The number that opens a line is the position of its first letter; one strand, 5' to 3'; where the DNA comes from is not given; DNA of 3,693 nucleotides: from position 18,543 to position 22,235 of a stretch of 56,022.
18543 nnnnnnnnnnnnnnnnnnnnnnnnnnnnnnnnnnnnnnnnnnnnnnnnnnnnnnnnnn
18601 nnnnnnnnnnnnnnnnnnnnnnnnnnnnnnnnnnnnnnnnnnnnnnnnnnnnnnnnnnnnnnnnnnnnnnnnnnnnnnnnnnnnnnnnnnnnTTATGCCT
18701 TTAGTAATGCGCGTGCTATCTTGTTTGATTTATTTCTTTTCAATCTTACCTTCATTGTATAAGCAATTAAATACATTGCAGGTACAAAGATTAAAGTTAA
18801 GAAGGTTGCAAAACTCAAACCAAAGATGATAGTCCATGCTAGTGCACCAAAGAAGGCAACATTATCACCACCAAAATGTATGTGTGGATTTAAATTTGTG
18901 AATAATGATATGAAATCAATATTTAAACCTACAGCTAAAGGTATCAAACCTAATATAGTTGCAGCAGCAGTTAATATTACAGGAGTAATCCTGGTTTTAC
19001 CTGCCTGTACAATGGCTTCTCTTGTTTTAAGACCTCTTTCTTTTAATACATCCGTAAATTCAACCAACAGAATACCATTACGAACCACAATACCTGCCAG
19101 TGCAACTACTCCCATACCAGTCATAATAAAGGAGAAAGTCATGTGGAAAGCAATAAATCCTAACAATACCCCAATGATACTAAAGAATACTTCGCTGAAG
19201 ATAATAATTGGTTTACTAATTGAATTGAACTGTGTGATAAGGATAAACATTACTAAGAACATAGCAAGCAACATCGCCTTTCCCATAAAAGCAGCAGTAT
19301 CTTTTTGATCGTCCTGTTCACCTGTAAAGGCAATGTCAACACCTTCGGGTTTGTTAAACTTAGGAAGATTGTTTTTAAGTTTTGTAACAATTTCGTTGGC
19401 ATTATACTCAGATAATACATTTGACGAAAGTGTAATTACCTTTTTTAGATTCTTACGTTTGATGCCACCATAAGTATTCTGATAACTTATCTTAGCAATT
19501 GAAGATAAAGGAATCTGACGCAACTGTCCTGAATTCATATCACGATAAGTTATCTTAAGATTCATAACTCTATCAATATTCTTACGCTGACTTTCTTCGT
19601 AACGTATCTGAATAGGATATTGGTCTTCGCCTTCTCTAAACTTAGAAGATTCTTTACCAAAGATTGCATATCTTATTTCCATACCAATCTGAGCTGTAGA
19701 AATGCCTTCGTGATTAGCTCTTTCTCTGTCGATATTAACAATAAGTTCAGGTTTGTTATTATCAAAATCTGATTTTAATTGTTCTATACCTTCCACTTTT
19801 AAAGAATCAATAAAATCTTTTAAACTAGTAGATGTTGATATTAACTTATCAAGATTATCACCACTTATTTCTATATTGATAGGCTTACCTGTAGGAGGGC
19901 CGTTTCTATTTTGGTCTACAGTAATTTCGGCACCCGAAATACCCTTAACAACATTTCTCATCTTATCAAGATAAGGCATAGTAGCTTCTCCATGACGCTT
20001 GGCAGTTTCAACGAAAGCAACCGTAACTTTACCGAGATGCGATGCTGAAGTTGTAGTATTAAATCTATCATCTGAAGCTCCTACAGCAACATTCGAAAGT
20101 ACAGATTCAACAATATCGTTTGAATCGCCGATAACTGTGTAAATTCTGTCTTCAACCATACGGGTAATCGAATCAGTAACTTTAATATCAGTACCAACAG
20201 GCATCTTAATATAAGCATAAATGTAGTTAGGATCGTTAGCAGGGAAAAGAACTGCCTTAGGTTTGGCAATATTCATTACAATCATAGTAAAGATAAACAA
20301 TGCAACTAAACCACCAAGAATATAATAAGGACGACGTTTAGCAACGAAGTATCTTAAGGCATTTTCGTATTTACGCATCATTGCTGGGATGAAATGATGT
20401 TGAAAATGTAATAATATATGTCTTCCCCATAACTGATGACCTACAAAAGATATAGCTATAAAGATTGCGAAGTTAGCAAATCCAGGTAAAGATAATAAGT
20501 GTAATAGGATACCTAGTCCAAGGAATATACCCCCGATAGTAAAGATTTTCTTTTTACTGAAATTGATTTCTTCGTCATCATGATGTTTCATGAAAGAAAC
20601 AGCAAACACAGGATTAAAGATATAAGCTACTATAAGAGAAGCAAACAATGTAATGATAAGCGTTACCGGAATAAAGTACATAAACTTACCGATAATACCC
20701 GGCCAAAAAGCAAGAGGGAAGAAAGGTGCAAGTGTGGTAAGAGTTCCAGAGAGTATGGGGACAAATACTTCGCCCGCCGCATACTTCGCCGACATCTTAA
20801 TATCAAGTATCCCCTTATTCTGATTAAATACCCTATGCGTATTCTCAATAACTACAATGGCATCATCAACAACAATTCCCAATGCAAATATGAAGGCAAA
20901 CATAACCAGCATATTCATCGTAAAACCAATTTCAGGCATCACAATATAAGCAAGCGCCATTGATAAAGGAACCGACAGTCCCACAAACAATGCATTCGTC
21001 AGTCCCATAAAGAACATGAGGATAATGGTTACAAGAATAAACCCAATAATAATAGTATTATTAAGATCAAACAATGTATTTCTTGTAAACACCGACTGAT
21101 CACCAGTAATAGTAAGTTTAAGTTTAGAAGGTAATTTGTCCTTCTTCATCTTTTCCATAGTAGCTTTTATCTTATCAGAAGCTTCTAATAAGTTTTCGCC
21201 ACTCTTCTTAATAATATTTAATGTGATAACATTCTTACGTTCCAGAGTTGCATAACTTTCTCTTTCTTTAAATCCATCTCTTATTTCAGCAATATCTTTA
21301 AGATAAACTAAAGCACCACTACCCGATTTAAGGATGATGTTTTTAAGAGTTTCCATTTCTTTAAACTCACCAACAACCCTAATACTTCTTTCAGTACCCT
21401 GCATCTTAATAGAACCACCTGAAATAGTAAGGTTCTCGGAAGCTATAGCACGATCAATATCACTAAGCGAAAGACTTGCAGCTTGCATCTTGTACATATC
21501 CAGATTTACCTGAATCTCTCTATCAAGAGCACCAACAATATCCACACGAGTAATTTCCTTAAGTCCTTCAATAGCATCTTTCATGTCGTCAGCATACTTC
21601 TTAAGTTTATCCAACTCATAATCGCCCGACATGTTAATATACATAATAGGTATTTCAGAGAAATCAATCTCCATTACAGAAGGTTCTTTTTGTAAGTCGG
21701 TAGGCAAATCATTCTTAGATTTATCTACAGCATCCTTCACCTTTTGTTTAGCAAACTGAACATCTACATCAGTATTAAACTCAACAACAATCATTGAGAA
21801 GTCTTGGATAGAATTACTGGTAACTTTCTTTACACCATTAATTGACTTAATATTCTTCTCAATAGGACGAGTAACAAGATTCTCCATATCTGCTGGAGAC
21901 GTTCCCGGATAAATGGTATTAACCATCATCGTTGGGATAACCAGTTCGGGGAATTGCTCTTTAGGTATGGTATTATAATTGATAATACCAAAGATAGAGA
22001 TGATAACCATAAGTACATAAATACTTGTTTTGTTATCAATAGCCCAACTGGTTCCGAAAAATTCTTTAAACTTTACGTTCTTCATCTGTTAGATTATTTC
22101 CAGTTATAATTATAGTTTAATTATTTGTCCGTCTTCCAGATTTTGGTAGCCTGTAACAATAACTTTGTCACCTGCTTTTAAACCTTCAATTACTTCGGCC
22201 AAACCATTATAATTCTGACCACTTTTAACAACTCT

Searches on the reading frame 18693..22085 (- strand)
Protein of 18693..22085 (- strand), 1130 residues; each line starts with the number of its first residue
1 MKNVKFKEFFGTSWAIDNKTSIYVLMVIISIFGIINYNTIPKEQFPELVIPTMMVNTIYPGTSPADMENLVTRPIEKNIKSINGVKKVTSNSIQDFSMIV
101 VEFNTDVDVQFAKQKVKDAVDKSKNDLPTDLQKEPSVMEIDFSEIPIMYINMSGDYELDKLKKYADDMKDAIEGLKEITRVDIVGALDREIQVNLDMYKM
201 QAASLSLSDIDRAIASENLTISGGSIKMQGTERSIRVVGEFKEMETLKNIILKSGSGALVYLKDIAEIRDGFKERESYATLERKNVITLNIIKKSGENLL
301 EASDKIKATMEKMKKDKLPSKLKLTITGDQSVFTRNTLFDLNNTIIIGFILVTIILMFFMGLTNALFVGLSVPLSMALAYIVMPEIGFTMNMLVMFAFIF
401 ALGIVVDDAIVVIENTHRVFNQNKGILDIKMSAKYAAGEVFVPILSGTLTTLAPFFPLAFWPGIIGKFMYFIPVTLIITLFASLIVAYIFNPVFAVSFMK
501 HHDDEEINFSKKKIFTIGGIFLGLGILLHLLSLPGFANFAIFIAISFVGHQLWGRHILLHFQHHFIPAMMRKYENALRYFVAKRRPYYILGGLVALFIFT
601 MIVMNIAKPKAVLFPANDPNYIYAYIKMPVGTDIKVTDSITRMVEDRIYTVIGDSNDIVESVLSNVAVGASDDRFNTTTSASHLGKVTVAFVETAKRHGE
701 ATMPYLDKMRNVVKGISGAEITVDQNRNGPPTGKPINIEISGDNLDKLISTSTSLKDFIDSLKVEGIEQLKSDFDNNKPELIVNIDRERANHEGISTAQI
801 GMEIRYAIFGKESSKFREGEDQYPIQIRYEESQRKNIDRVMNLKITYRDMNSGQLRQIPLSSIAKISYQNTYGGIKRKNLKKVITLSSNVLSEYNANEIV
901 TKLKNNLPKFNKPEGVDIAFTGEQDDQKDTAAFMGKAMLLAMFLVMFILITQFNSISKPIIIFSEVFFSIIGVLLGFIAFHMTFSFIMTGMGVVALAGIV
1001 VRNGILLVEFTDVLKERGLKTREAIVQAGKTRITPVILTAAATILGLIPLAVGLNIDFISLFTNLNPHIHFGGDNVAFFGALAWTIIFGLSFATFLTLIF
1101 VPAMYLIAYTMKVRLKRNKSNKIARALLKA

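Call 7: search_protein_families(library=pfam, proteins=[window:18693-22085:-])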
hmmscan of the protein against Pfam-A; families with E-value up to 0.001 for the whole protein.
window:18693-22085:- (1130 aa): 2 families
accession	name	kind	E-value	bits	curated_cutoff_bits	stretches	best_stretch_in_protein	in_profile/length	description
PF00873.25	ACR_tran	-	2.6e-178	595.3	28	2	14-508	4-499/1021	AcrB/AcrD/AcrF family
PF03176.21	MMPL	-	5.8e-05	22.6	20.5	0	895-1046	102-260/333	MMPL family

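Call 37: find_homologous_proteins(query=window:18693-22085:-, max_evalue=1e-100)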
Query window:18693-22085:- (1130 aa): 8000 proteins with E <= 1e-100 among 8000 candidates; the best 120 are listed.
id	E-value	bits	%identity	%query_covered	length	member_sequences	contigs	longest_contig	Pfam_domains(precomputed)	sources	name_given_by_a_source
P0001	0.0e+0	2471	100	100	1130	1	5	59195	PF00873.26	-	-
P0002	0.0e+0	2352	94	100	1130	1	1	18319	PF00873.26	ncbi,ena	-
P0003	0.0e+0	2315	93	100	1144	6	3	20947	PF03176.22,PF00873.26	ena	-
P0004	0.0e+0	2268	91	100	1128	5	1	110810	PF03176.22,PF00873.26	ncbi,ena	ncbi:MAG: efflux RND transporter permease subunit [Bacteroidota bacterium]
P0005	0.0e+0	2257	91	99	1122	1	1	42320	PF03176.22,PF00873.26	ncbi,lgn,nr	ncbi:MAG: efflux RND transporter permease subunit [Bacteroidetes bacterium]|nr:efflux RND transporte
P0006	0.0e+0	1956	78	100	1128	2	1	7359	PF00873.26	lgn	-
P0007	0.0e+0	1955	77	100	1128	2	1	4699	PF03176.22,PF00873.26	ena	-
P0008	0.0e+0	1951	77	100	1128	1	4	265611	PF03176.22,PF00873.26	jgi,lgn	-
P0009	0.0e+0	1945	77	100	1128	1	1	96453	PF03176.22,PF00873.26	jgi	-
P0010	0.0e+0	1942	77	100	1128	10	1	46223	PF03176.22,PF00873.26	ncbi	-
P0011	0.0e+0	1939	77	100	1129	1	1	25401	PF03176.22,PF00873.26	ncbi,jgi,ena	-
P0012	0.0e+0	1934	76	100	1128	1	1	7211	PF03176.22,PF00873.26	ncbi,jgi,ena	jgi:multidrug efflux pump subunit AcrB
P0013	0.0e+0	1933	76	100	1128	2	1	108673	PF03176.22,PF00873.26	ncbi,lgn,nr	ncbi:MAG: efflux RND transporter permease subunit [Bacteroidetes bacterium]|nr:efflux RND transporte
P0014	0.0e+0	1927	77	100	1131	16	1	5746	PF03176.22,PF00873.26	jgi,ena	jgi:multidrug efflux pump subunit AcrB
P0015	0.0e+0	1923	77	99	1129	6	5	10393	PF00873.26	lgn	-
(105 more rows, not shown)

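Call 38: find_encoding_contigs(protein=P0002, flank=4000, max_places=2)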
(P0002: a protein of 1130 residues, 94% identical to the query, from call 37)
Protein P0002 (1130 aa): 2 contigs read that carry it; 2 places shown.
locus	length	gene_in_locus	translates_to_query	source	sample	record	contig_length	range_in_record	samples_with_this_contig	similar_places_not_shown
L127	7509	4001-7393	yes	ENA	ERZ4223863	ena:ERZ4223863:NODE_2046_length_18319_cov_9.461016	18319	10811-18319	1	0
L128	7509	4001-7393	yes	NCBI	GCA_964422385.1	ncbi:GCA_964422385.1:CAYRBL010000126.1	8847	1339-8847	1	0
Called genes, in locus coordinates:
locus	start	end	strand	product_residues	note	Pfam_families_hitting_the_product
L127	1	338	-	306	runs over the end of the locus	PF09233:Endonuc-EcoRV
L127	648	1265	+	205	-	PF00440:TetR_N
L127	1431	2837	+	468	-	PF02321:OEP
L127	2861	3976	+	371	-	PF25997:BSH_YhbJ (weak), PF00364:Biotin_lipoyl (faint), PF25917:BSH_RND, PF25919:BSH_CusB (weak), PF25973:BSH_CzcB (weak), PF25893:HH_CzcB, PF25967:RND-MFP_C, PF25989:YknX_C, +1 more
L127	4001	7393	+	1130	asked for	PF00873:ACR_tran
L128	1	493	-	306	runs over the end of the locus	PF09233:Endonuc-EcoRV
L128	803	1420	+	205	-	PF00440:TetR_N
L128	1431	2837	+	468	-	PF02321:OEP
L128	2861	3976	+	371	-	PF25997:BSH_YhbJ (weak), PF00364:Biotin_lipoyl (faint), PF25917:BSH_RND, PF25919:BSH_CusB (weak), PF25973:BSH_CzcB (weak), PF25893:HH_CzcB, PF25967:RND-MFP_C, PF25989:YknX_C, +1 more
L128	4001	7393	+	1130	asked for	PF00873:ACR_tran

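Call 39: find_encoding_contigs(protein=P0004, flank=4000, max_places=2)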
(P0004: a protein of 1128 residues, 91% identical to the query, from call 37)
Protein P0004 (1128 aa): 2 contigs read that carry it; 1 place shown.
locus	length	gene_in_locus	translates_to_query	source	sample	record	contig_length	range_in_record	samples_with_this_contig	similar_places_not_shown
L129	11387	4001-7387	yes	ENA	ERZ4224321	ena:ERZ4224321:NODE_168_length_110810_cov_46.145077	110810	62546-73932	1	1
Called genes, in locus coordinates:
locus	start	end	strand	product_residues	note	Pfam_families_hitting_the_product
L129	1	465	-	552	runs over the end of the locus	PF00485:PRK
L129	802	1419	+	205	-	PF00440:TetR_N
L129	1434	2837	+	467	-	PF02321:OEP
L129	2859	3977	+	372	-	PF00364:Biotin_lipoyl (faint), PF25997:BSH_YhbJ (faint), PF25917:BSH_RND, PF25919:BSH_CusB (weak), PF25973:BSH_CzcB (weak), PF25893:HH_CzcB, PF25967:RND-MFP_C, PF25989:YknX_C, +1 more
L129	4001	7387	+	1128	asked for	PF00873:ACR_tran, PF03176:MMPL (faint)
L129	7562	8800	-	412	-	PF19577:DcaP (weak)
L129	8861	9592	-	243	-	-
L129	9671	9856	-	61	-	-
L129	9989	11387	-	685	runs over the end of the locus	PF13380:CoA_binding_2, PF13607:Succ_CoA_lig, PF13549:ATP-grasp_5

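Call 40: find_encoding_contigs(protein=P0005, flank=4000, max_places=2)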
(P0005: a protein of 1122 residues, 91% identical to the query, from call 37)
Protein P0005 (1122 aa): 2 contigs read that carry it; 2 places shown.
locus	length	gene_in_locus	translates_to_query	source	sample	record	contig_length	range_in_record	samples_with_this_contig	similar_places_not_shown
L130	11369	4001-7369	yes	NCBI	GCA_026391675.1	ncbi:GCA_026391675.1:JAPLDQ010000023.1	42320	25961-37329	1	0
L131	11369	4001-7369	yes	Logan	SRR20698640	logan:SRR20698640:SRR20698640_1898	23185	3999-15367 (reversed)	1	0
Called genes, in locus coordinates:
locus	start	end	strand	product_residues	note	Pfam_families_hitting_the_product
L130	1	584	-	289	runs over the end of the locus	-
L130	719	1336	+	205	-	PF00440:TetR_N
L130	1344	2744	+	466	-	PF02321:OEP (faint)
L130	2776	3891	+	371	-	PF00364:Biotin_lipoyl (faint), PF25997:BSH_YhbJ (faint), PF25917:BSH_RND, PF25919:BSH_CusB (weak), PF25973:BSH_CzcB (weak), PF25893:HH_CzcB, PF25967:RND-MFP_C, PF25989:YknX_C, +1 more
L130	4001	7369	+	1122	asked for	PF00873:ACR_tran, PF03176:MMPL (faint)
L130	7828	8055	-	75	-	PF28310:PID_CTERM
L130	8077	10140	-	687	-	-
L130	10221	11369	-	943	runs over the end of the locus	PF00963:Cohesin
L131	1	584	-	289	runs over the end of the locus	-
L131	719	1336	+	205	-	PF00440:TetR_N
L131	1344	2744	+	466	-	PF02321:OEP (faint)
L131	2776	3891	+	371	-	PF00364:Biotin_lipoyl (faint), PF25997:BSH_YhbJ (faint), PF25917:BSH_RND, PF25919:BSH_CusB (weak), PF25973:BSH_CzcB (weak), PF25893:HH_CzcB, PF25967:RND-MFP_C, PF25989:YknX_C, +1 more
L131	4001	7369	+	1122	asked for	PF00873:ACR_tran, PF03176:MMPL (faint)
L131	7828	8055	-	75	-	PF28310:PID_CTERM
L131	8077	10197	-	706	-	-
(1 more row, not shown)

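Call 41: find_encoding_contigs(protein=P0003, flank=4000, max_places=2)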
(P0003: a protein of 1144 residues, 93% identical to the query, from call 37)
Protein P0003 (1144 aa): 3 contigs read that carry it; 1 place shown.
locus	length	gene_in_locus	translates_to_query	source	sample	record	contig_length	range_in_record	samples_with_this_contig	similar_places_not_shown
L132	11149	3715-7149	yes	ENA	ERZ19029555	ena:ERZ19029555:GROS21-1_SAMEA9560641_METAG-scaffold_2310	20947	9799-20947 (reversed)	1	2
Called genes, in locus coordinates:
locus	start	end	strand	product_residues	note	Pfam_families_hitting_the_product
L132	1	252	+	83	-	?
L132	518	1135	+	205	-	PF00440:TetR_N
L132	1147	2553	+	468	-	PF02321:OEP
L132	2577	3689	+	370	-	PF25919:BSH_CusB (faint), PF00364:Biotin_lipoyl (faint), PF25997:BSH_YhbJ (weak), PF25917:BSH_RND, PF25973:BSH_CzcB (weak), PF25893:HH_CzcB, PF25967:RND-MFP_C, PF25989:YknX_C, +1 more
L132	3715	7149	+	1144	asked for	PF00873:ACR_tran, PF03176:MMPL (faint), PF00873:ACR_tran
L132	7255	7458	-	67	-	-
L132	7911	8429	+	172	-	PF01257:2Fe-2S_thioredx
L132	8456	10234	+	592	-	PF01512:Complex1_51K, PF10531:SLBB (weak), PF10589:NADH_4Fe-4S, PF00037:Fer4 (weak), PF13237:Fer4_10 (weak), PF12838:Fer4_7 (weak), PF13187:Fer4_9 (weak)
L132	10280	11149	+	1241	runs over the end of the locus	-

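Call 77: list_cluster_members(proteins=[P0121, P0122, P0123, P0002])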
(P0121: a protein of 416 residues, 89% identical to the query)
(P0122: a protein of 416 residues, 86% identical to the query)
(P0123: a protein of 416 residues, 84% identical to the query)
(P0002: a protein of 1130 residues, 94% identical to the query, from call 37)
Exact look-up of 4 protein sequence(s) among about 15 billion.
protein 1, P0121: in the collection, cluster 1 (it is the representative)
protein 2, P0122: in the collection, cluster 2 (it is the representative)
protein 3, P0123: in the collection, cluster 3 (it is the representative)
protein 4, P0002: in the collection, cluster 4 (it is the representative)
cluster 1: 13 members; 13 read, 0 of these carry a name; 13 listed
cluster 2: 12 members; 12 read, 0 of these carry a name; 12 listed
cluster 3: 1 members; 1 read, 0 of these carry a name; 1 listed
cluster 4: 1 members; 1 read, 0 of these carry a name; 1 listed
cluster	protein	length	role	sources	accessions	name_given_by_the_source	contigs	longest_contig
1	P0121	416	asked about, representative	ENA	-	-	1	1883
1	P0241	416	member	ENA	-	-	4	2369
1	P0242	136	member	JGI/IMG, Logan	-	-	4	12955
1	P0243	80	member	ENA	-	-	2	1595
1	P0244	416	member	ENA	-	-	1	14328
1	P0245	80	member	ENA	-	-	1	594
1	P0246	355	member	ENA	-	-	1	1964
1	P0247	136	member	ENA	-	-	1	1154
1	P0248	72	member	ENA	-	-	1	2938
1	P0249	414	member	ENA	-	-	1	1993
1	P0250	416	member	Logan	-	-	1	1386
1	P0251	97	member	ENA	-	-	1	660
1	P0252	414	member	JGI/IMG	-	-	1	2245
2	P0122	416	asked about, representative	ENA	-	-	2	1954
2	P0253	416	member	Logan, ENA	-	-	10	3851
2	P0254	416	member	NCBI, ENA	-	-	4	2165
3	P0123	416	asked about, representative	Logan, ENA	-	-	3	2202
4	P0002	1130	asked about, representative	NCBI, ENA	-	-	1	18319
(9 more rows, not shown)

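Call 78: find_encoding_contigs(protein=P0244, flank=7000, max_places=5)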
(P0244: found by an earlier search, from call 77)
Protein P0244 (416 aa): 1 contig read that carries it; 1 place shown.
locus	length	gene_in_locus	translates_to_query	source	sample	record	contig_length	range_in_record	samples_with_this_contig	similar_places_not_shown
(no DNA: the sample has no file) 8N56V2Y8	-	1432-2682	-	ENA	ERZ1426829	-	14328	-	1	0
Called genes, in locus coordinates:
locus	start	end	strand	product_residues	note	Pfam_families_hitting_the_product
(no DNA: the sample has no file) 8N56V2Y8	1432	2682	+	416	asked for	PF00078:RVT_1, PF08388:GIIM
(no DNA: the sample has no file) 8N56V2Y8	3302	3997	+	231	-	-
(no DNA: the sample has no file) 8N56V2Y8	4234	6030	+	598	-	PF02734:Dak2, PF21645:FakA-like_M, PF02645:DegV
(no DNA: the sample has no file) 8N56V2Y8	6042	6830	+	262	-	PF06966:DUF1295, PF02544:Steroid_dh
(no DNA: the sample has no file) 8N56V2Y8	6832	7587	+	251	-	PF00578:AhpC-TSA, PF08534:Redoxin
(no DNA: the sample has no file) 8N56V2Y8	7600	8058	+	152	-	-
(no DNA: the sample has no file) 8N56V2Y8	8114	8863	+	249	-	PF13201:PCMD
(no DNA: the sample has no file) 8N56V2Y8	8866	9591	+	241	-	-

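Call 79: find_encoding_contigs(protein=P0254, flank=2000, max_places=6)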
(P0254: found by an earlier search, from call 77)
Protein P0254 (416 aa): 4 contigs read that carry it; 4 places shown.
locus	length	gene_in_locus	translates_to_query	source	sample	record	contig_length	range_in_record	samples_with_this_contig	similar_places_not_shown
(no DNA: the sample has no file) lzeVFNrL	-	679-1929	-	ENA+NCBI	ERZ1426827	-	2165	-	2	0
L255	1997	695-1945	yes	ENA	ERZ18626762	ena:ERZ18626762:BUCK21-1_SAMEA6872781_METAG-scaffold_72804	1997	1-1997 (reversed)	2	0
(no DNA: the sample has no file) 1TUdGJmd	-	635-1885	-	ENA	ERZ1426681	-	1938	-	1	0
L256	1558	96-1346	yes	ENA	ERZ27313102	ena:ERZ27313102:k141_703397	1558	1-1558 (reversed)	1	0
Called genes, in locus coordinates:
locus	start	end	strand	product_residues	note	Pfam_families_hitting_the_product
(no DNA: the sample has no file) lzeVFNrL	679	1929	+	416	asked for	PF00078:RVT_1, PF08388:GIIM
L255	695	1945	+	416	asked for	PF00078:RVT_1, PF08388:GIIM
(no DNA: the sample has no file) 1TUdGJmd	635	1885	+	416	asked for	PF00078:RVT_1, PF08388:GIIM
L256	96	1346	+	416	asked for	PF00078:RVT_1, PF08388:GIIM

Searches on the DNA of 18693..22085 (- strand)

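Call 82: search_rna_families(sources=[L181, L145, L255], threshold=gathering)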
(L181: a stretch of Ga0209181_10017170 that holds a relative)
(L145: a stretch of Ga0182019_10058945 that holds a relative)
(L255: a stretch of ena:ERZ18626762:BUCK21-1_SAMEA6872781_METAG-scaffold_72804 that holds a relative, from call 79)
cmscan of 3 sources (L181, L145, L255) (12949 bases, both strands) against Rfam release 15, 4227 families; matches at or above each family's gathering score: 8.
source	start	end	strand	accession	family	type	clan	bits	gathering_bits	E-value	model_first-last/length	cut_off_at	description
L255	162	277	+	RF01999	group-II-D1D4-2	Intron;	CL00102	83.3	36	5.8e-16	1-118/118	no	Group II catalytic intron D1-D4-2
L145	2004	2115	-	RF01999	group-II-D1D4-2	Intron;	CL00102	80.6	36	2.6e-15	1-118/118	no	Group II catalytic intron D1-D4-2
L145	250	324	-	RF00029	Intron_gpII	Intron;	-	65.6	40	2.3e-11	1-77/77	no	Group II catalytic intron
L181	8560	8635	-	RF00029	Intron_gpII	Intron;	-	61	40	3.1e-10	1-77/77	no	Group II catalytic intron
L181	3473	3548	-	RF00029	Intron_gpII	Intron;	-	49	40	2.8e-07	1-77/77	no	Group II catalytic intron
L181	7270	7360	-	RF00029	Intron_gpII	Intron;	-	48.8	40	3.1e-07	1-77/77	no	Group II catalytic intron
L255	1956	1997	+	RF00029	Intron_gpII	Intron;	-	46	40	1.5e-06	1-42/77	3'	Group II catalytic intron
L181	1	40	-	RF00029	Intron_gpII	Intron;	-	43.7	40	5.6e-06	1-40/77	3'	Group II catalytic intron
